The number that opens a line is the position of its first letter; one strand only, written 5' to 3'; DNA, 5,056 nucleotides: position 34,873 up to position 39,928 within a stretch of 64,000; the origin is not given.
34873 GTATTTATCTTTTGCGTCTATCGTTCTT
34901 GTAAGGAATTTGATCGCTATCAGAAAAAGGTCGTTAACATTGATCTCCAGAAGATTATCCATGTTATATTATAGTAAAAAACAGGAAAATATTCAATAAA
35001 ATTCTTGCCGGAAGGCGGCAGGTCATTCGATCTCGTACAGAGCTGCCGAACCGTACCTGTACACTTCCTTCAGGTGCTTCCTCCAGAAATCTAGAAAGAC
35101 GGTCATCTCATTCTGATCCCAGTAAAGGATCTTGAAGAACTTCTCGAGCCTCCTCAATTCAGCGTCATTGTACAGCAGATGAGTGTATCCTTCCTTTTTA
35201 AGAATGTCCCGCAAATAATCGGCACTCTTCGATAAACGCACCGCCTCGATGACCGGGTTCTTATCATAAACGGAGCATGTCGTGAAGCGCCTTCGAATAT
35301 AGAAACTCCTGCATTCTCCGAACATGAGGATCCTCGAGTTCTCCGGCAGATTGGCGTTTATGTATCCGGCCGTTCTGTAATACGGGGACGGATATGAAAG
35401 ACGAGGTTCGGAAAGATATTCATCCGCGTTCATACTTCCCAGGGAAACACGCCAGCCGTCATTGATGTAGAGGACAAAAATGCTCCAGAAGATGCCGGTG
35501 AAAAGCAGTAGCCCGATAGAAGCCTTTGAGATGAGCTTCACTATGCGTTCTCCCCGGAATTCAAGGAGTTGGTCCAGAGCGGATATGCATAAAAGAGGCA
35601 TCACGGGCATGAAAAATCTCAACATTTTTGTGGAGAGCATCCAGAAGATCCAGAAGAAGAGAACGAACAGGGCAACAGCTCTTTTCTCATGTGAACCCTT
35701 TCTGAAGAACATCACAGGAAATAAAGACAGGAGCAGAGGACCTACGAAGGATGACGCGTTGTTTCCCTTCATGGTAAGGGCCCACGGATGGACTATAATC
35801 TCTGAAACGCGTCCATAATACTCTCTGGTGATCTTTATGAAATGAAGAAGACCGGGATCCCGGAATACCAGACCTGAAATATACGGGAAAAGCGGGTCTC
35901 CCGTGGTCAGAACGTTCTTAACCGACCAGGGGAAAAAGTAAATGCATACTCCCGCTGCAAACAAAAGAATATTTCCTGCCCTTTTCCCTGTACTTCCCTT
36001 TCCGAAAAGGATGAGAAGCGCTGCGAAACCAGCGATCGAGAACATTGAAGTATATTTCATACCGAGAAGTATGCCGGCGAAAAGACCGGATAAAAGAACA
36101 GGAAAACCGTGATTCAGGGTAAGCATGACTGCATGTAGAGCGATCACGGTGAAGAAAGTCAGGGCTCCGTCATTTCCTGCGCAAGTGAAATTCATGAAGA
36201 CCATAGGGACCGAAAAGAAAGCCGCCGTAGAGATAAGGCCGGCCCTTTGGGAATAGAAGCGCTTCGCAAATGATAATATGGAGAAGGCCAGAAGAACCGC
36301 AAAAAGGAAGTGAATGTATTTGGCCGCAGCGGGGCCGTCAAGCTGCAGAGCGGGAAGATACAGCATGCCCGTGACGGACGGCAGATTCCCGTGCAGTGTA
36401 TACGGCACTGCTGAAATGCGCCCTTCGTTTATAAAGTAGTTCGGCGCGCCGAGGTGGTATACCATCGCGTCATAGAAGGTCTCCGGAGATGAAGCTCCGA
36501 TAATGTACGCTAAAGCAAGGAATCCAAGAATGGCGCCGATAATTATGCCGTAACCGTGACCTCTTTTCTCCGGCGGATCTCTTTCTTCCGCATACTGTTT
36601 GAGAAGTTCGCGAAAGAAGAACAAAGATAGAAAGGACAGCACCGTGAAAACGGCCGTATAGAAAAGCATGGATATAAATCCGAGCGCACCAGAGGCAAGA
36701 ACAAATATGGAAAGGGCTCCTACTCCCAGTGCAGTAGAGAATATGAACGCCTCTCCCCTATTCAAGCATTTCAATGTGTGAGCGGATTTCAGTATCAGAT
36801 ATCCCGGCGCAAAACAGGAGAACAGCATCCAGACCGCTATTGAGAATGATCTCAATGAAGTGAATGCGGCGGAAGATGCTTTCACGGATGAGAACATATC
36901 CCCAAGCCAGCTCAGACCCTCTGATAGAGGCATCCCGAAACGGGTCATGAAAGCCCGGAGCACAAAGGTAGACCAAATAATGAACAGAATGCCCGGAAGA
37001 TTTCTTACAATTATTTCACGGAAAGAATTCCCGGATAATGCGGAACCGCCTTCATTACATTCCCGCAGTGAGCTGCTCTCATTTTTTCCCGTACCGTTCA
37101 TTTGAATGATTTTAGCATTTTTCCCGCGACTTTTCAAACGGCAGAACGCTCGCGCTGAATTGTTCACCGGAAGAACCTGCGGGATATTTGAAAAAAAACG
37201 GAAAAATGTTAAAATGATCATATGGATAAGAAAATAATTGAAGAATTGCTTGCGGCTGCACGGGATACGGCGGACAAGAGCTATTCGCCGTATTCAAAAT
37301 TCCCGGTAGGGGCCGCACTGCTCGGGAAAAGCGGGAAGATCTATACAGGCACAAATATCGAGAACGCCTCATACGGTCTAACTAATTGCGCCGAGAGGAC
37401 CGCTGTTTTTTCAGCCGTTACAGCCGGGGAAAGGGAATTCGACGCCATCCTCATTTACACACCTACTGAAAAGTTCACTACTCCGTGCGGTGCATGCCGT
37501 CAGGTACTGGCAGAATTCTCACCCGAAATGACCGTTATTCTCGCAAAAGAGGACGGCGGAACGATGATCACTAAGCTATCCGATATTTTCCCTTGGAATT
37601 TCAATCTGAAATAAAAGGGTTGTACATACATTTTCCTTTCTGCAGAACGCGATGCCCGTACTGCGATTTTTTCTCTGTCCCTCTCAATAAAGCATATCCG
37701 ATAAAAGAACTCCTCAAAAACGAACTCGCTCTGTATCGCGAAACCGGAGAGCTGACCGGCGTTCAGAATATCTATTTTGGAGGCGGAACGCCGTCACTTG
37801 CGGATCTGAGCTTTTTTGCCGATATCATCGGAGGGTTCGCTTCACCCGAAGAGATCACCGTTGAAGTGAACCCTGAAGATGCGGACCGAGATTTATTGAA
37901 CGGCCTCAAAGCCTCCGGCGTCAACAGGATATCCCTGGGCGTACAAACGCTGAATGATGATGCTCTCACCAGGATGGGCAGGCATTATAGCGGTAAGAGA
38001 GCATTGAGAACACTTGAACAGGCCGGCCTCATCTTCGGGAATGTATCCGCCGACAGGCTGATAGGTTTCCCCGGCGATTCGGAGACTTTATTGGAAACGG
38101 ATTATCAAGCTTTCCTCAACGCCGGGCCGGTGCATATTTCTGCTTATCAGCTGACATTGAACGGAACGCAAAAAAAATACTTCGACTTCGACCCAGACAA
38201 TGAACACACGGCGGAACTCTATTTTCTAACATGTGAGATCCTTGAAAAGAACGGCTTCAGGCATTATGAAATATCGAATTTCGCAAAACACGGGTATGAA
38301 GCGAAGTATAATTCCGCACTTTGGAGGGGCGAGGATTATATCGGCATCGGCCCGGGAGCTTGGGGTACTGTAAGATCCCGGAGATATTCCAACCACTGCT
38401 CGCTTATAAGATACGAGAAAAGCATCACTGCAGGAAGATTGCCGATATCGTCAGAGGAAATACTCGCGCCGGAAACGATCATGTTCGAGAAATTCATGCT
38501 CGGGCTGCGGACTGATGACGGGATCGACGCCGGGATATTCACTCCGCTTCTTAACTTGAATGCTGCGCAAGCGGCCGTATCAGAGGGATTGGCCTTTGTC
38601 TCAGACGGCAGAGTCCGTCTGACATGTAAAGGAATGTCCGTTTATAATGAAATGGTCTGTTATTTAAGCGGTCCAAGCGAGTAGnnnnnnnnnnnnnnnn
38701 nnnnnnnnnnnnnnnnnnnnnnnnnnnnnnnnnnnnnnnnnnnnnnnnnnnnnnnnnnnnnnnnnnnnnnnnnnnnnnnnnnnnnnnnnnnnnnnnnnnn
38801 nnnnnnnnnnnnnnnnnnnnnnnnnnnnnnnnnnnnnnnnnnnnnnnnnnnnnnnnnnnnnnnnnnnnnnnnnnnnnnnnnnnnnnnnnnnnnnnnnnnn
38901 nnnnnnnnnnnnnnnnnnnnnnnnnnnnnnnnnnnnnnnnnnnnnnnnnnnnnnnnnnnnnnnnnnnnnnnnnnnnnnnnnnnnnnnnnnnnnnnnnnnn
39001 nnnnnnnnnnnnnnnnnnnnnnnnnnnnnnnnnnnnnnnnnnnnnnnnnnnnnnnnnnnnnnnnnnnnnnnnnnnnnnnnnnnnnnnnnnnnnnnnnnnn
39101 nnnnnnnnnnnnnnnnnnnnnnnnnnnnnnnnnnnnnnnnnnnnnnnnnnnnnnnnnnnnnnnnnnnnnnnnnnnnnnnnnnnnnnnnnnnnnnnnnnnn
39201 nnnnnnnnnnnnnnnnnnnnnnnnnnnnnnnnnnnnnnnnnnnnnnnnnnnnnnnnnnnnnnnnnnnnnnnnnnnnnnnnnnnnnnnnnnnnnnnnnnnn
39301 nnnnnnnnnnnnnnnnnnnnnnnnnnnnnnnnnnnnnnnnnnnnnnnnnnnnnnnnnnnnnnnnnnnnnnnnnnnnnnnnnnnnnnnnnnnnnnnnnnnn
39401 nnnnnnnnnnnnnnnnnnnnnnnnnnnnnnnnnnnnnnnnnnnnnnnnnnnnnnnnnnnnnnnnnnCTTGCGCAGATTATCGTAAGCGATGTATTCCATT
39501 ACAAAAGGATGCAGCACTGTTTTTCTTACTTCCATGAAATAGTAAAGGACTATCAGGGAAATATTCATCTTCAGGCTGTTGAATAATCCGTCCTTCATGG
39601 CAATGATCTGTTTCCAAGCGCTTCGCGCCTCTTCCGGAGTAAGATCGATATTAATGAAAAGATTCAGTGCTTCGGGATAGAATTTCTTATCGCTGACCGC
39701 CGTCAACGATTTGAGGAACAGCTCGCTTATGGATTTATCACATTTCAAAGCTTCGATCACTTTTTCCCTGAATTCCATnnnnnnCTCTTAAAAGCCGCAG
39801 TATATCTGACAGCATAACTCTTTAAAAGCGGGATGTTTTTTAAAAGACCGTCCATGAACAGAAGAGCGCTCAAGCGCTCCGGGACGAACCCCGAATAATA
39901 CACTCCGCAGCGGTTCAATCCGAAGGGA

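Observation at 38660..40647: GGDEF-PilZ fusion with an intact I-site, translationally coupled to a SAM methyltransferase; an HD-GYP-TPR gene lies 4 kb upstream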

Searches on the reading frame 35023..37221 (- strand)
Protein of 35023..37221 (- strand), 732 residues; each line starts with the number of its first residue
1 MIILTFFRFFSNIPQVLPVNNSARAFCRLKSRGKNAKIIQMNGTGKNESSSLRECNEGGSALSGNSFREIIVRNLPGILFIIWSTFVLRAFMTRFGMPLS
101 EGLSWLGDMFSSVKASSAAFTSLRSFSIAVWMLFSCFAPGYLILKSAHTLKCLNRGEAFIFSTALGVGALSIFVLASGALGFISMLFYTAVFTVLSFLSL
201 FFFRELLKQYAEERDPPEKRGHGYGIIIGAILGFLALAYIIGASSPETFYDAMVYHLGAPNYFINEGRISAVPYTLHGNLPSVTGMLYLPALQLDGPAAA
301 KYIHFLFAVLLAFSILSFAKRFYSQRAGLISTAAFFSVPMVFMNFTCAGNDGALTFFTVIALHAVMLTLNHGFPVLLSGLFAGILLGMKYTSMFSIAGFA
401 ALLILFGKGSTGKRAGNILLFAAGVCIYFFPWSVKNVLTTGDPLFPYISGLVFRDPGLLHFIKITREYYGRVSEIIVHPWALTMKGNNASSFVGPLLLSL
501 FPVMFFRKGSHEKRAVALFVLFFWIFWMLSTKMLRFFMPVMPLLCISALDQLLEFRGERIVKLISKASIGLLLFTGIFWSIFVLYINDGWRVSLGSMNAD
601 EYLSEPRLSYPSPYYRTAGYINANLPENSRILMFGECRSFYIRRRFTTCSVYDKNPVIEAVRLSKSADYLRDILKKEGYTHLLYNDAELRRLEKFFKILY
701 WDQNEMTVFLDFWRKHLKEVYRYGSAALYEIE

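Call 4: search_protein_families(library=pfam, proteins=[window:35023-37221:-], max_evalue=0.01)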
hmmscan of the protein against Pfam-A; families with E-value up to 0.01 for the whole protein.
window:35023-37221:- (732 aa): 2 families
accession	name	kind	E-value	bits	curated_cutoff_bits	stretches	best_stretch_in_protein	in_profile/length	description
PF13231.12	PMT_2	-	1.3e-05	25.9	26.1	1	302-432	26-157/160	Dolichyl-phosphate-mannose-protein mannosyltransferase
PF03901.23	Glyco_transf_22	-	0.00053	19.7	23.8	1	486-587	262-366/414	Alg9-like mannosyltransferase family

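Call 6: search_protein_families(library=ncbifam, proteins=[window:35023-37221:-], max_evalue=0.01)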
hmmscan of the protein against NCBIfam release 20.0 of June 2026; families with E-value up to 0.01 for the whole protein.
window:35023-37221:- (732 aa): 1 family
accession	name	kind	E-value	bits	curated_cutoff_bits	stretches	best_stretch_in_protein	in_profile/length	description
NF047510.1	LIC_10190_fam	subfamily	6.8e-11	41.6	100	2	305-539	175-424/424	LIC_10190 family membrane protein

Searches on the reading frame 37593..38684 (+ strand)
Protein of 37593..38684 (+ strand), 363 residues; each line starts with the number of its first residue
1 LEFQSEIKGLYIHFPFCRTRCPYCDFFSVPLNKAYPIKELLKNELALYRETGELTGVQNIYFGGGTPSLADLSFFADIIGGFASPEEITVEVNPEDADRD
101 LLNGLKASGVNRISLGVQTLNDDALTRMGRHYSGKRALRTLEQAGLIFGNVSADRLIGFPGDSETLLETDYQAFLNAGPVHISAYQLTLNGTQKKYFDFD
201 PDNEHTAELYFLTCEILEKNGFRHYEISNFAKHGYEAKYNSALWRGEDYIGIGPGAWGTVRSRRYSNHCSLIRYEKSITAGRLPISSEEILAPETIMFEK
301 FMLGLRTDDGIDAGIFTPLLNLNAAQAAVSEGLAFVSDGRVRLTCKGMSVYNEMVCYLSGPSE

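Call 4: search_protein_families(library=pfam, proteins=[window:37593-38684:+], max_evalue=0.01)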
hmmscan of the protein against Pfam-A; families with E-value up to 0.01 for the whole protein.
window:37593-38684:+ (363 aa): 2 families
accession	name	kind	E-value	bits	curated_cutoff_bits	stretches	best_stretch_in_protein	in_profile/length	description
PF04055.27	Radical_SAM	-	1.4e-22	81.1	29.5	1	11-164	1-156/166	Radical SAM superfamily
PF06969.22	HemN_C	-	5.4e-07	30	24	1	291-349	1-66/67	HemN C-terminal domain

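Call 6: search_protein_families(library=ncbifam, proteins=[window:37593-38684:+], max_evalue=0.01)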
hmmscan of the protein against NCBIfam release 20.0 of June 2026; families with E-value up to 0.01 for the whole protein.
window:37593-38684:+ (363 aa): 23 families
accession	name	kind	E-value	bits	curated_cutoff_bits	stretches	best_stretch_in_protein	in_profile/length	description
TIGR00539.1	hemN_rel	equivalog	2.2e-60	204.7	205.4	1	9-337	2-341/361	radical SAM family heme chaperone HemW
NF005133.0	PRK06582.1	equivalog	2.9e-51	174.7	597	1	8-356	12-386/390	coproporphyrinogen III oxidase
TIGR04107.1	rSAM_HutW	equivalog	1.7e-38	132.6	400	1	8-305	40-356/419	heme anaerobic degradation radical SAM methyltransferase ChuW/HutW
NF004567.0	PRK05904.1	equivalog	3e-35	122.1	355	1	3-312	2-309/353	coproporphyrinogen III oxidase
NF006385.0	PRK08629.1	equivalog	5.1e-32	111.2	355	1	10-306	55-355/439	coproporphyrinogen III oxidase family protein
NF006067.1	PRK08208.1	equivalog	2e-31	109.4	380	1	8-268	36-309/427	STM4012 family radical SAM protein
TIGR03994.1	rSAM_HemZ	equivalog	6.4e-26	91.4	321.4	1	9-225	86-318/401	coproporphyrinogen dehydrogenase HemZ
TIGR00538.1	hemN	equivalog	7.6e-20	71.2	324.95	1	9-295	51-365/454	oxygen-independent coproporphyrinogen III oxidase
NF006060.0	PRK08207.1-3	equivalog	1e-19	70.7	653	1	9-199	151-356/477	coproporphyrinogen III oxidase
NF006064.0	PRK08207.2-2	equivalog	5.6e-19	68.5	504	1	5-194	142-345/465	coproporphyrinogen III oxidase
TIGR04419.1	no_iron_rSAM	equivalog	1.1e-17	64.6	300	1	82-316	73-313/378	HemN-related non-iron pseudo-SAM protein PsgB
NF006062.0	PRK08207.1-5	equivalog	1.5e-14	53.8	1007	1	9-163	150-319/476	coproporphyrinogen III oxidase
NF006066.0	PRK08207.2-5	equivalog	3.4e-14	52.4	1117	1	9-166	192-363/518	coproporphyrinogen III oxidase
NF006061.0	PRK08207.1-4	equivalog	3.7e-14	52.4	702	1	9-166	175-347/501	coproporphyrinogen III oxidase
NF006065.0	PRK08207.2-4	equivalog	1.3e-11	44.2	922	1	8-226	169-409/484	coproporphyrinogen III oxidase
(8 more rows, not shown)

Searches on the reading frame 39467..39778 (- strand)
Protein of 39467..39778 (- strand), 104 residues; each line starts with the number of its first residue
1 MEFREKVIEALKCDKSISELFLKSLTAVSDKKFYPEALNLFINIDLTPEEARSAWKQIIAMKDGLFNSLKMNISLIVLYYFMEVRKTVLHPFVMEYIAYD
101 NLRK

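Call 51: search_protein_families(library=pfam, alignment_id=A3, max_evalue=1)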
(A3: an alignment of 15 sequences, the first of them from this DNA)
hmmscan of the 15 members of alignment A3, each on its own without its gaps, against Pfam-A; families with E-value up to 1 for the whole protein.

A. member 1, seq(104 aa): 0 families

B. families by the number of members that match (of 15 scanned): 18 families
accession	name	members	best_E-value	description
PF13224.11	DUF4032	4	0.0011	Domain of unknown function (DUF4032)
PF25030.1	M-HEAT_ATR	1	0.029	Serine/threonine-protein kinase ATR, M-HEAT region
PF01724.21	DUF29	1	0.043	Domain of unknown function DUF29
PF07247.17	AATase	1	0.051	Alcohol acetyltransferase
PF13252.12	Phage_capsid_3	1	0.059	Phage capsid protein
PF09456.16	RcsC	1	0.067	RcsC Alpha-Beta-Loop (ABL)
PF15612.11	WHIM1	1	0.07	WSTF, HB1, Itc1p, MBD9 motif 1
PF22566.2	UBA_8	1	0.073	UBA-like domain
PF18774.7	APOBEC4_like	1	0.11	APOBEC4-like -AID/APOBEC-deaminase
PF07374.17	DUF1492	1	0.11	Protein of unknown function (DUF1492)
PF06465.18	DUF1087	1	0.12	CHD subfamily II, DUF1087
PF13801.11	Metal_resist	1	0.12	Heavy-metal resistance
PF18124.7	Kindlin_2_N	1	0.13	Kindlin-2 N-terminal domain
PF03556.21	Cullin_binding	1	0.14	Cullin binding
PF14581.11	SseB_C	1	0.15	SseB protein C-terminal domain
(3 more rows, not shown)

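Call 58: search_protein_representatives(alignment_id=A3)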
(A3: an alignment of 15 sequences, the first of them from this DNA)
Query: 15 sequences, 110 profile positions. Proteins with E-value up to 0.001 (for the whole library): 1061; up to 1e-10: 492; up to 1e-30: 4. The best 150 are listed.
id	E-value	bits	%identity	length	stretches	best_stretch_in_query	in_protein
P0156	5.1e-33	129.4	-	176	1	1-110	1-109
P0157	4.4e-31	123.1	-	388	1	1-110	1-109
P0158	5.0e-31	122.9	-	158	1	1-110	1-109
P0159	9.1e-31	122.1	-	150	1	1-110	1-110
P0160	1.8e-30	121.1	-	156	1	1-109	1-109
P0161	2.8e-30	120.5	-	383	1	1-107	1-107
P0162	3.9e-30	120.1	-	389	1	1-107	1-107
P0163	1.2e-29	118.5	-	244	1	5-109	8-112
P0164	8.1e-29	115.8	-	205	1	1-108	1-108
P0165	9.3e-29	115.6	-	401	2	1-109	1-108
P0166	1.9e-28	114.6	-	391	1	4-108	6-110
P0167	2.0e-28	114.6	-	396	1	1-108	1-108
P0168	1.6e-27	111.7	-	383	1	6-109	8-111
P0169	4.4e-27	110.2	-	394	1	5-108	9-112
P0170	4.8e-27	110.1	-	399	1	3-109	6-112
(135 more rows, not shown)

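Call 68: predict_structure(alignment_id=A3)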
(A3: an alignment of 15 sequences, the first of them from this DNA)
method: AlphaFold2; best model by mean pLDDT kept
length: 104 residues; sequences in the alignment: 15
mean_pLDDT: 79.3   pTM: 0.67
mean pLDDT of the five models: 79.3, 79.2, 79.0, 78.0, 75.3
residues with pLDDT >= 90: 17; 70-90: 64; 50-70: 22; < 50: 1
segments of 3 or more residues with pLDDT < 50: none
pLDDT, mean of each block of 10 residues (from residue 1): 80 84 86 89 88 90 72 84 76 55 53
secondary structure, 60 per line:
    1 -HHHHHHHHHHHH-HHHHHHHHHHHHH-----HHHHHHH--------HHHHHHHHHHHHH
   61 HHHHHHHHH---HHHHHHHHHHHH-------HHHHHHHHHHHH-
elements in order: H2-13 H15-27 H33-39 H48-69 H73-84 H92-103
